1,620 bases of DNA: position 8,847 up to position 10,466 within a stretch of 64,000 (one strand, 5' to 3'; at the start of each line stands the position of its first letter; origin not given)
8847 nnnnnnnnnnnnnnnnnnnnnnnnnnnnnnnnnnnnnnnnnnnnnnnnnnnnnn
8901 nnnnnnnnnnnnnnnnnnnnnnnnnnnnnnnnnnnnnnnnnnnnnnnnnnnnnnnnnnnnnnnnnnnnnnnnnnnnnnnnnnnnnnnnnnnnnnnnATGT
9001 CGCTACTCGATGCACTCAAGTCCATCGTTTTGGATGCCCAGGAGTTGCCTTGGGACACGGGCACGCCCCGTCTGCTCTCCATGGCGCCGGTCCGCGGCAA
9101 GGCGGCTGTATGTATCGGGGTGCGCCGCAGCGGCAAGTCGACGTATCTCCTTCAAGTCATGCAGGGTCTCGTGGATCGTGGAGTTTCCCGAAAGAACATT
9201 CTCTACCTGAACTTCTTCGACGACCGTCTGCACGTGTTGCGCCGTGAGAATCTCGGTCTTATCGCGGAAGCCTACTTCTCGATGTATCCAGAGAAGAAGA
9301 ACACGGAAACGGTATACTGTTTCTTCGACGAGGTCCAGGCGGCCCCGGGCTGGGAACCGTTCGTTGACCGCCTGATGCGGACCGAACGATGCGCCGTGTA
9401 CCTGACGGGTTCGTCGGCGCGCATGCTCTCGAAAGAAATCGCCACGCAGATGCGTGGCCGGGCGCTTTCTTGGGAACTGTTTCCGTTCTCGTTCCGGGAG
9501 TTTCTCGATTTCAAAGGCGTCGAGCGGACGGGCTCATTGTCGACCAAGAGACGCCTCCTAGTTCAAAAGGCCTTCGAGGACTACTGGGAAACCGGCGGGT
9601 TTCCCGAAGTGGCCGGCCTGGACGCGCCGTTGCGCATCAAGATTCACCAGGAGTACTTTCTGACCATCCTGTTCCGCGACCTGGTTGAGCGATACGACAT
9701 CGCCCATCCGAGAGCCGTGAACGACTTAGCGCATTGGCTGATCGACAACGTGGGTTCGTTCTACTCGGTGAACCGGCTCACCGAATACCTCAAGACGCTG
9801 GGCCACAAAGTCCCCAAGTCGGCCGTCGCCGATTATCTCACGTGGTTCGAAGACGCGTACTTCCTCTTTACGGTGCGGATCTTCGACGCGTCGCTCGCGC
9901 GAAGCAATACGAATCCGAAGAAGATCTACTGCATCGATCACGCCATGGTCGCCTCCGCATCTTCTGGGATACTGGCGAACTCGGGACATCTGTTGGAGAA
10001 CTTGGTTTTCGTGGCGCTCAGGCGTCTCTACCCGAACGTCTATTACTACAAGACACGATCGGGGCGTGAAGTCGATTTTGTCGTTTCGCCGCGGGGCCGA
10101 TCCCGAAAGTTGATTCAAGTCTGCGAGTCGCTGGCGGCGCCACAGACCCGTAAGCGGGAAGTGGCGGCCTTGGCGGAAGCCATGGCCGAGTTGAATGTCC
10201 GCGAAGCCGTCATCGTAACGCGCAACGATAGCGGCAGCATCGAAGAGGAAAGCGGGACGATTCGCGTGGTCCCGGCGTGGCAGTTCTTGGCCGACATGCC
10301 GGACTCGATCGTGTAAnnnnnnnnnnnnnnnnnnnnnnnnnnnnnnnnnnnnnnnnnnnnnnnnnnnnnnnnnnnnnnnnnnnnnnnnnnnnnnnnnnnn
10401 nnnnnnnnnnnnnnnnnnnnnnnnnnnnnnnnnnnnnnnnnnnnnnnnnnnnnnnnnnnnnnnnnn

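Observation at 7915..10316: Low-GC islet next to blaR1: HNH endonuclease with unknown N-terminal domain plus AAA/DUF4143 ATPase-nuclease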

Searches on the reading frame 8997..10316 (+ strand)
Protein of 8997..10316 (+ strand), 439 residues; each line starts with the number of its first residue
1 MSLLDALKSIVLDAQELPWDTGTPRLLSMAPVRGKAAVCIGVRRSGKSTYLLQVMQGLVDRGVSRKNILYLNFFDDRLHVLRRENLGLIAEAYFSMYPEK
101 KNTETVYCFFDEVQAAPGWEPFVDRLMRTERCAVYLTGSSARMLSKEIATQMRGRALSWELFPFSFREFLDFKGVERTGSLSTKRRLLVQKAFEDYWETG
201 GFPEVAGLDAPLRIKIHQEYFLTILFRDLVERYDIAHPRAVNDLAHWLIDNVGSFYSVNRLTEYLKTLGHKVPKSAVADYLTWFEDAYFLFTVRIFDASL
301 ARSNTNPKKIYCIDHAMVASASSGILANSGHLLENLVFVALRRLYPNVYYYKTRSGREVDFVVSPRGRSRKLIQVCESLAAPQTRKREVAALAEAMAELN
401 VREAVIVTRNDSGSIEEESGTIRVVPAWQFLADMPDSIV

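Call 4: search_protein_families(library=pfam, proteins=[window:8997-10316:+], max_evalue=0.1)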
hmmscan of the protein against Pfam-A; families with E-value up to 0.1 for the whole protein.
window:8997-10316:+ (439 aa): 3 families
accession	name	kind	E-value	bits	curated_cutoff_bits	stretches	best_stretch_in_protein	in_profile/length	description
PF13173.12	AAA_14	-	5e-33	114.3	27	1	35-170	3-129/129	AAA domain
PF13635.12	DUF4143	-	3.2e-17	63.2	28.1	1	227-376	2-158/160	Domain of unknown function (DUF4143)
PF04471.18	Mrr_cat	-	0.0074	16.8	21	1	327-410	3-87/115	Restriction endonuclease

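Call 5: search_protein_families(library=padloc, proteins=[window:8997-10316:+], max_evalue=0.1)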
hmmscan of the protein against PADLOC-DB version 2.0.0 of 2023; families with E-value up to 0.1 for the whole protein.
window:8997-10316:+ (439 aa): 8 families
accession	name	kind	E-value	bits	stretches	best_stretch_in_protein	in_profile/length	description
PDLC04787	PDC-S01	-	1.7e-107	357.8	1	35-433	28-408/412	-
PDLC04789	PDC-S01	-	4e-30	103.1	1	33-367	16-331/375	-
PDLC04790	PDC-S01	-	4.2e-28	96.2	1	108-426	82-413/422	-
PDLC04791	PDC-S01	-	2.3e-13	47.6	1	36-369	21-344/395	-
PDLC04786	PDC-S01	-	3.3e-13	47.2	2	41-205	27-199/439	-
PDLC04792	PDC-S01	-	1.5e-11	41.6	2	327-410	334-414/452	-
PDLC04788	PDC-S01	-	1.6e-06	25.4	1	40-206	25-193/448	-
PDLC04140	mad8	-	0.0057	14.2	1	34-129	27-100/314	mads_8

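Call 6: search_protein_families(library=ncbifam, proteins=[window:8997-10316:+], max_evalue=0.1)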
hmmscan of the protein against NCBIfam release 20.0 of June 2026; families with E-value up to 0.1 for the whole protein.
window:8997-10316:+ (439 aa): 0 families

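Call 8: search_solved_structures(query=window:8997-10316:+, max_evalue=1, show_alignments=1)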
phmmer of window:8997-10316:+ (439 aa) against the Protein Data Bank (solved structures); distinct sequences matched with E-value up to 1: 1.
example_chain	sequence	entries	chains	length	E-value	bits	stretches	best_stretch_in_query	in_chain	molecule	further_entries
1rz3_A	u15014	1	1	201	0.63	12.3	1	40-199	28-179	hypothetical protein RBSTP0775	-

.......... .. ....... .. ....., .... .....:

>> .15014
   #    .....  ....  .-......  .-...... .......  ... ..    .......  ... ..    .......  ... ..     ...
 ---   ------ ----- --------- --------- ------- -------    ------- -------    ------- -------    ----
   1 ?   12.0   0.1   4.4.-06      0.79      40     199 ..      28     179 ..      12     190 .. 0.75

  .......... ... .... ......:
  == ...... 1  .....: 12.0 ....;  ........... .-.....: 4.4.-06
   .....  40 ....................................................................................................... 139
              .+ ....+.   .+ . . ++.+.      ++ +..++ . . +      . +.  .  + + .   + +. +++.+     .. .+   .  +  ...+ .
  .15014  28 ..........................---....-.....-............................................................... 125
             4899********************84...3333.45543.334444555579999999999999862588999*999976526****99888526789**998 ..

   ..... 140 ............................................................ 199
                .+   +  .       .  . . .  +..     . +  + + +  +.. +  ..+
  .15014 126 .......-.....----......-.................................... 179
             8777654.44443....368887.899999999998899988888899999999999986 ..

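Call 17: find_homologous_proteins(query=window:8997-10316:+)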
Query window:8997-10316:+ (439 aa): 4358 proteins with E <= 0.001 among 8000 candidates; the best 120 are listed.
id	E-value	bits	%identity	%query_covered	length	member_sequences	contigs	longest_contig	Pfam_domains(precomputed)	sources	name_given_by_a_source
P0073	1.8e-293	991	100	100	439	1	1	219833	PF13173.13,PF13635.13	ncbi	-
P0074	1.2e-229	781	75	99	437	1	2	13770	PF13173.13,PF13635.13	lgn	-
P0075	7.7e-228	775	75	99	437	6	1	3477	PF13173.13,PF13635.13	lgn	-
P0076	1.6e-227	774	75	99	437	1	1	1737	PF13173.13,PF13635.13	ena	-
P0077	2.1e-227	773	75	99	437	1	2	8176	PF13173.13,PF13635.13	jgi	jgi:uncharacterized protein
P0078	5.7e-227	772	75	99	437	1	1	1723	PF13173.13,PF13635.13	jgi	-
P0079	9.5e-227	771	75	99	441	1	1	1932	PF13173.13,PF13635.13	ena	-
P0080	1.1e-226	771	75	99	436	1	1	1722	PF13173.13,PF13635.13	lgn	-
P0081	1.8e-226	770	75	99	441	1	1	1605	PF13173.13,PF13635.13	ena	-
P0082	2.1e-226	770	75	99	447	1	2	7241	PF13173.13,PF13635.13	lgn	-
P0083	2.1e-226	770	75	99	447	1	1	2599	PF13173.13,PF13635.13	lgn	-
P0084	2.7e-226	770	75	99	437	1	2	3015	PF13173.13,PF13635.13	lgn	-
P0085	4.0e-226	769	75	99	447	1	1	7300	PF13173.13,PF13635.13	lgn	-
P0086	5.3e-226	769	74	99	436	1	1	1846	PF13173.13,PF13635.13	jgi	jgi:predicted AAA+ superfamily ATPase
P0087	5.7e-226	769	75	99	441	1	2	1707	PF13173.13,PF13635.13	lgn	-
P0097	2.4e-224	763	74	99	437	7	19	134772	PF13173.13,PF13635.13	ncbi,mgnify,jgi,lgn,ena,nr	ncbi:MAG TPA: ATP-binding protein [Phycisphaerae bacterium]|mgnify:FL=1|nr:ATP-binding protein [Phyc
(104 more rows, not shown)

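Call 18: find_encoding_contigs(protein=P0097, flank=5000, max_places=10)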
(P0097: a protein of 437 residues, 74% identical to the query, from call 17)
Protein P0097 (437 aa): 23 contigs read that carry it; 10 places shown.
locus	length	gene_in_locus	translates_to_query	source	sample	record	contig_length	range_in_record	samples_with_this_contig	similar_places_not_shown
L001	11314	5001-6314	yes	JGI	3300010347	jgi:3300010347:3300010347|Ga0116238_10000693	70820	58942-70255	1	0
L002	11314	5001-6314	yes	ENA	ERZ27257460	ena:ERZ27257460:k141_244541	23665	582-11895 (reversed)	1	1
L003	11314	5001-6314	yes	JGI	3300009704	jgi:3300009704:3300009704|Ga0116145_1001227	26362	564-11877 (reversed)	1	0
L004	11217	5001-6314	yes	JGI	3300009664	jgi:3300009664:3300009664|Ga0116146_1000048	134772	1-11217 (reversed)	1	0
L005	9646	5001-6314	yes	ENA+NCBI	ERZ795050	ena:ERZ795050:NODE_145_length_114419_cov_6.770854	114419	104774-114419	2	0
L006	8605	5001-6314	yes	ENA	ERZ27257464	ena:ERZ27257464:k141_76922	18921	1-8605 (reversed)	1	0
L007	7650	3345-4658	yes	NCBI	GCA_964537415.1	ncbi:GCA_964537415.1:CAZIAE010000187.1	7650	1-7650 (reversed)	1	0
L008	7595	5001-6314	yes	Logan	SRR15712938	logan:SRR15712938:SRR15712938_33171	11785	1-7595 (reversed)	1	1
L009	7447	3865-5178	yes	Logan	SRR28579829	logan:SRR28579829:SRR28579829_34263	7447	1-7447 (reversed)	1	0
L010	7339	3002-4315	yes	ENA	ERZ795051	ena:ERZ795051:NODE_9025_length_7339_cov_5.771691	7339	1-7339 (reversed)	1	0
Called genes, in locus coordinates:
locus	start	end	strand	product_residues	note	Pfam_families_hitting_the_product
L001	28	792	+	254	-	PF01965:DJ-1_PfpI (weak), PF13507:GATase_5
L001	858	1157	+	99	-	-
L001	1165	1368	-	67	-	-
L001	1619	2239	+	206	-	PF20454:GpA_nuclease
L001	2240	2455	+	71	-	PF22811:Zn_ribbon_NrdR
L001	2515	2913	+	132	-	PF12840:HTH_20, PF01022:HTH_5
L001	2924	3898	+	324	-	PF00005:ABC_tran, PF13304:AAA_21, PF13732:DrrA1-3_C (weak)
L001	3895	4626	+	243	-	PF01061:ABC2_membrane, PF12679:ABC2_membrane_2 (faint), PF03379:CcmB (weak), PF12698:ABC2_membrane_3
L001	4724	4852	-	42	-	-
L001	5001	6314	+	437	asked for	PF13173:AAA_14, PF13635:DUF4143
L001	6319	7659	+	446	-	PF00149:Metallophos, PF12850:Metallophos_2 (faint)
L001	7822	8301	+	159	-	-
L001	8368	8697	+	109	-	-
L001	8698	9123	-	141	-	-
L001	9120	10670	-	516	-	PF00239:Resolvase, PF07508:Recombinase, PF13408:Zn_ribbon_recom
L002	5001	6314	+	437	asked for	PF13173:AAA_14, PF13635:DUF4143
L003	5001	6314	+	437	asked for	PF13173:AAA_14, PF13635:DUF4143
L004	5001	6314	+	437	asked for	PF13173:AAA_14, PF13635:DUF4143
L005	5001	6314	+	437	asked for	PF13173:AAA_14, PF13635:DUF4143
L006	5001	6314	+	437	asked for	PF13173:AAA_14, PF13635:DUF4143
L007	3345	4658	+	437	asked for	PF13173:AAA_14, PF13635:DUF4143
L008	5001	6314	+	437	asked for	PF13173:AAA_14, PF13635:DUF4143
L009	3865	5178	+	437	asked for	PF13173:AAA_14, PF13635:DUF4143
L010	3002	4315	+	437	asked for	PF13173:AAA_14, PF13635:DUF4143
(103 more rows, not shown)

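Call 19: find_encoding_contigs(protein=P0073, flank=10000, max_places=3)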
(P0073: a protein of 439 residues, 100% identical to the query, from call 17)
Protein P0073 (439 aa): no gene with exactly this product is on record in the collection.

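Call 20: find_related_loci(query=window:8997-10316:+, collection=genome_contigs, flank=6000)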
Query window:8997-10316:+ (439 aa) in genome_contigs; peptide patterns used: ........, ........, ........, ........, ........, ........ (x = any residue, [..] = any of these).
294 stretches matched a pattern; 271 encode a relative of the query (tblastn E <= 1e-3); the best 80 are kept; 80 distinct loci.
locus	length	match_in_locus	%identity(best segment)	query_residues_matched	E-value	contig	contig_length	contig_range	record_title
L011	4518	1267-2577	75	2-438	0e+0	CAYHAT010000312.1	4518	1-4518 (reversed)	MAG TPA_asm: uncultured Actinomycetota bacterium isolate ERP119294_co1_319 genome assembly, contig: NODE_31920_length_45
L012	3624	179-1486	74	3-438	0e+0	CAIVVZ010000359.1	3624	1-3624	MAG: uncultured Desulfobacteraceae bacterium isolate AlinenLipids_bin-9448 genome assembly, contig: bin-9448:359/658, wh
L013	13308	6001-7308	74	3-438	0e+0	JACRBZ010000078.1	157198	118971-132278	MAG: Deltaproteobacteria bacterium isolate NC_groundwater_1633_Pr3_B-0.1um_51_17 SR-2_scaffold_141_2709095, whole genome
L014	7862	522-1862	73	3-438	0e+0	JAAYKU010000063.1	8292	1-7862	MAG: Smithella sp. isolate AS10tlH2TH_73 48914_AS10, whole genome shotgun sequence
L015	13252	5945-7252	73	2-437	0e+0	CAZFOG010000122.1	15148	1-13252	MAG TPA_asm: uncultured Nitrospiraceae bacterium isolate SRP192927_co6_479 genome assembly, contig: NODE_9226_length_151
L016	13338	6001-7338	72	3-437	0e+0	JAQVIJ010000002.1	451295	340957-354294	MAG: Deltaproteobacteria bacterium isolate STE_37 NODE_3_length_451295_cov_13.058603_Sandtown_E, whole genome shotgun se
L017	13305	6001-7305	72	3-437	0e+0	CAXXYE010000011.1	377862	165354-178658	MAG: Candidatus Hydrogenedentota bacterium isolate 9f1eef2f-e61c-44ad-add1-0a006c8246d5 genome assembly, contig: contig_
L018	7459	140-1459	74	1-437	0e+0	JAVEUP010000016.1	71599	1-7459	MAG: Thermoguttaceae bacterium isolate BF2_50 NODE_120_length_71599_cov_4.233818_Biofilm2, whole genome shotgun sequence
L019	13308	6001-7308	72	2-437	0e+0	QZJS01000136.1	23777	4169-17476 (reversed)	MAG: Desulfobacteraceae bacterium isolate SURF_33 Ga0104751_1003196, whole genome shotgun sequence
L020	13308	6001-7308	73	2-437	0e+0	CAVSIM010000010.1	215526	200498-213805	MAG: uncultured delta proteobacterium isolate MFD01721.bin.3.168 genome assembly, contig: contig_24832, whole genome sho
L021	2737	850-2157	73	2-437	0e+0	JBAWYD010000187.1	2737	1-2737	MAG: Deltaproteobacteria bacterium isolate ELA080 MAG080_187, whole genome shotgun sequence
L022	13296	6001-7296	73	3-437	0e+0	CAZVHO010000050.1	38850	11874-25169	MAG TPA_asm: uncultured Thermodesulfobacteriota bacterium isolate binchicken_co266_158 genome assembly, contig: NODE_186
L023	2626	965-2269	73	3-437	0e+0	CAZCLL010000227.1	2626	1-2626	MAG TPA_asm: uncultured Fastidiosipila sp. isolate SRP239243_co1_103 genome assembly, contig: NODE_68270_length_2626_cov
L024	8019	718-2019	70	3-436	0e+0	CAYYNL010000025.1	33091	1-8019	MAG TPA_asm: uncultured Fibrobacter sp. isolate SRP167436_co1_179 genome assembly, contig: NODE_1850_length_33091_cov_14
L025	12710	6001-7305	71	2-436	0e+0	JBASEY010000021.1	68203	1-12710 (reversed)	MAG: bacterium isolate MFD13488_ilm_asm_bin9 k127_150045, whole genome shotgun sequence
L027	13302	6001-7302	73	3-436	0e+0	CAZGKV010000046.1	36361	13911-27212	MAG TPA_asm: uncultured Planctomycetales bacterium isolate binchicken_co21_415 genome assembly, contig: NODE_369_length_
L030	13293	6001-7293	72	3-433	0e+0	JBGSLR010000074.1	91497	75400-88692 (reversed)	MAG: Desulfobacterales bacterium isolate JTS-AC21 k141_3707084, whole genome shotgun sequence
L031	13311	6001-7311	70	2-438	0e+0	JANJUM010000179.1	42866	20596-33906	MAG: Desulforhopalus sp. isolate RXS1_metabat.bin.31 RXS1_k141_158394, whole genome shotgun sequence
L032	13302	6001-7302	71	3-436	0e+0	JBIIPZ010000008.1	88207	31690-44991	MAG: Terrimicrobiaceae bacterium isolate ME2003-06-27_3300042884_group2_bin33 Rohwer_bin2584_scaffold_86_c1, whole genom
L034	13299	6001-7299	71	3-435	0e+0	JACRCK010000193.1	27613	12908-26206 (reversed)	MAG: Deltaproteobacteria bacterium isolate NC_groundwater_1644_Pr3_B-0.1um_57_11 SR-2_scaffold_141_1675002, whole genome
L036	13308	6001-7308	71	2-438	0e+0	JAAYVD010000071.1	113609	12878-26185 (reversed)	MAG: Candidatus Riflebacteria bacterium isolate AS27yjCOA_28 76142_AS27, whole genome shotgun sequence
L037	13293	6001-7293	72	3-433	0e+0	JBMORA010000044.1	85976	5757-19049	MAG: Thermodesulfobacteriota bacterium isolate Betzabe_MAG168 MAG168_44, whole genome shotgun sequence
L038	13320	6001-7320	69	3-437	0e+0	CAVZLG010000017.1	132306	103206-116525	MAG: uncultured delta proteobacterium isolate MFD03804.bin.2.98 genome assembly, contig: contig_57383, whole genome shot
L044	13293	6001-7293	69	3-433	0e+0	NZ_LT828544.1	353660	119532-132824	Desulfamplus magnetovallimortis isolate PRJEB14757, whole genome shotgun sequence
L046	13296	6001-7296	71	3-434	0e+0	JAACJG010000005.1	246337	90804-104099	MAG: Candidatus Rifleibacterium amylolyticum isolate CH46 Scaffold04, whole genome shotgun sequence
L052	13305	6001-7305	71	2-436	0e+0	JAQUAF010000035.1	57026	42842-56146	MAG: Verrucomicrobiia bacterium isolate STC_78 NODE_1128_length_57026_cov_11.206875_Sandtown_C, whole genome shotgun seq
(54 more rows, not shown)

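Call 70: search_protein_families(library=pfam, proteins=[L013:3535-4269:-, L016:2517-3962:-, L017:4651-5877:+, L022:3708-5024:-, L031:4350-5633:-, L036:4572-5789:-, L037:3756-4871:-, L038:3993-5255:+, L044:2571-3605:+, L052:4455-5726:-], max_evalue=0.00001)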
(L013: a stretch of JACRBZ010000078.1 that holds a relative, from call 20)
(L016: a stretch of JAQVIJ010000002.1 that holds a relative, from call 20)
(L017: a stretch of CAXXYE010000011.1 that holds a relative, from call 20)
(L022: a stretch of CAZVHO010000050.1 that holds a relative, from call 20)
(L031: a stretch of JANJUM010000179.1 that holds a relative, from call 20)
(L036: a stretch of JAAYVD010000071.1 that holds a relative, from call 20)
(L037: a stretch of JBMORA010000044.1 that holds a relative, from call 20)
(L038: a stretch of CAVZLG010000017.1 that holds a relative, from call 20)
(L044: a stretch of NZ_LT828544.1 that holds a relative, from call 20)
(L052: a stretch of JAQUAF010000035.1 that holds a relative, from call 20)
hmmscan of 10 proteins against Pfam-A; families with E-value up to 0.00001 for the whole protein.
L013:3535-4269:- (245 aa): 0 families

L016:2517-3962:- (482 aa): 0 families

L017:4651-5877:+ (409 aa): 0 families

L022:3708-5024:- (439 aa): 1 family
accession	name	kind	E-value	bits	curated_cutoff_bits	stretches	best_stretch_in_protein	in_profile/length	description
PF03109.22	ABC1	-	7.6e-53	179.6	22.9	1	103-334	4-239/244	ABC1 atypical kinase-like domain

L031:4350-5633:- (428 aa): 17 families
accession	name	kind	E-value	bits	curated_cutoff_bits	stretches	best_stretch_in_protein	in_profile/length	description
PF07719.23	TPR_2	-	5.4e-19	67.1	27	0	69-100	3-34/34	Tetratricopeptide repeat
PF00515.34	TPR_1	-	8.6e-17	60.6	27.8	0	67-100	1-34/34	Tetratricopeptide repeat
PF13176.12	TPR_7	-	9.3e-16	57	27.9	0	171-204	1-34/36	Tetratricopeptide repeat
PF13181.12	TPR_8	-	3.7e-15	55.2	25.7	0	136-167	2-33/34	Tetratricopeptide repeat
PF13432.12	TPR_16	-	6.2e-12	46.2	32.7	1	71-133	1-63/65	Tetratricopeptide repeat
PF14559.12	TPR_19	-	1.1e-11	45.3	25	0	79-134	3-58/68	Tetratricopeptide repeat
PF13428.12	TPR_14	-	2.3e-11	43.6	23.5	0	175-209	7-41/44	Tetratricopeptide repeat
PF24575.1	TPR_Slam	-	2.9e-11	44.2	35.2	0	31-90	45-104/104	Surface lipoprotein assembly modifier, N-terminal TPR repeats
PF13414.12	TPR_11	-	6.6e-11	42.2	26.8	0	152-183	11-42/42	TPR repeat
PF13424.12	TPR_12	-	2.6e-10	40.8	30.1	0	139-200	6-76/77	Tetratricopeptide repeat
PF13431.12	TPR_17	-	6.3e-09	35.9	24.4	0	91-121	3-33/34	Tetratricopeptide repeat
PF13174.12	TPR_6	-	1.5e-08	35.2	26.3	0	102-130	1-29/33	Tetratricopeptide repeat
PF13649.12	Methyltransf_25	-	5.3e-08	33.9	27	1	273-359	2-95/97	Methyltransferase domain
PF13371.12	TPR_9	-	6.2e-08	33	35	0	43-102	5-64/73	Tetratricopeptide repeat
PF08242.18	Methyltransf_12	-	7.7e-08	33.4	30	1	273-362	1-97/98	Methyltransferase domain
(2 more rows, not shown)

L036:4572-5789:- (406 aa): 3 families
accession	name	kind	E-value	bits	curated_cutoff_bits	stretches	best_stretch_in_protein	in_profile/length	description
PF13635.12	DUF4143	-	9.4e-25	87.6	28.1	1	203-359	2-159/160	Domain of unknown function (DUF4143)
PF13173.12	AAA_14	-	1.4e-22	80.5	27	1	25-158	4-128/129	AAA domain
PF13401.12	AAA_22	-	2.2e-06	28.4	27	0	25-129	7-124/130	AAA domain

L037:3756-4871:- (372 aa): 1 family
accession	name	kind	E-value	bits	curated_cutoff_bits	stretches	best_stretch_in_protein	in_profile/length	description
PF12281.14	NTP_transf_8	-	6.1e-59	200.1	26.3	1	138-342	2-210/218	Nucleotidyltransferase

L038:3993-5255:+ (421 aa): 1 family
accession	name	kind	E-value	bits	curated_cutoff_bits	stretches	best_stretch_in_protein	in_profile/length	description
PF01435.24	Peptidase_M48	-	1.3e-21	77.7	20.3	2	81-157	5-83/186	Peptidase family M48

L044:2571-3605:+ (345 aa): 1 family
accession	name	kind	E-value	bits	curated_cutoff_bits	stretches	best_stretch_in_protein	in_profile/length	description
PF01597.25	GCV_H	-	5e-20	72.1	22.2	1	179-293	3-116/122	Glycine cleavage H-protein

L052:4455-5726:- (424 aa): 1 family
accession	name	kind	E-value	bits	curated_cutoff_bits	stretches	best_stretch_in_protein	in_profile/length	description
PF00557.29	Peptidase_M24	-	5.2e-41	141.1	23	1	187-408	2-207/208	Metallopeptidase family M24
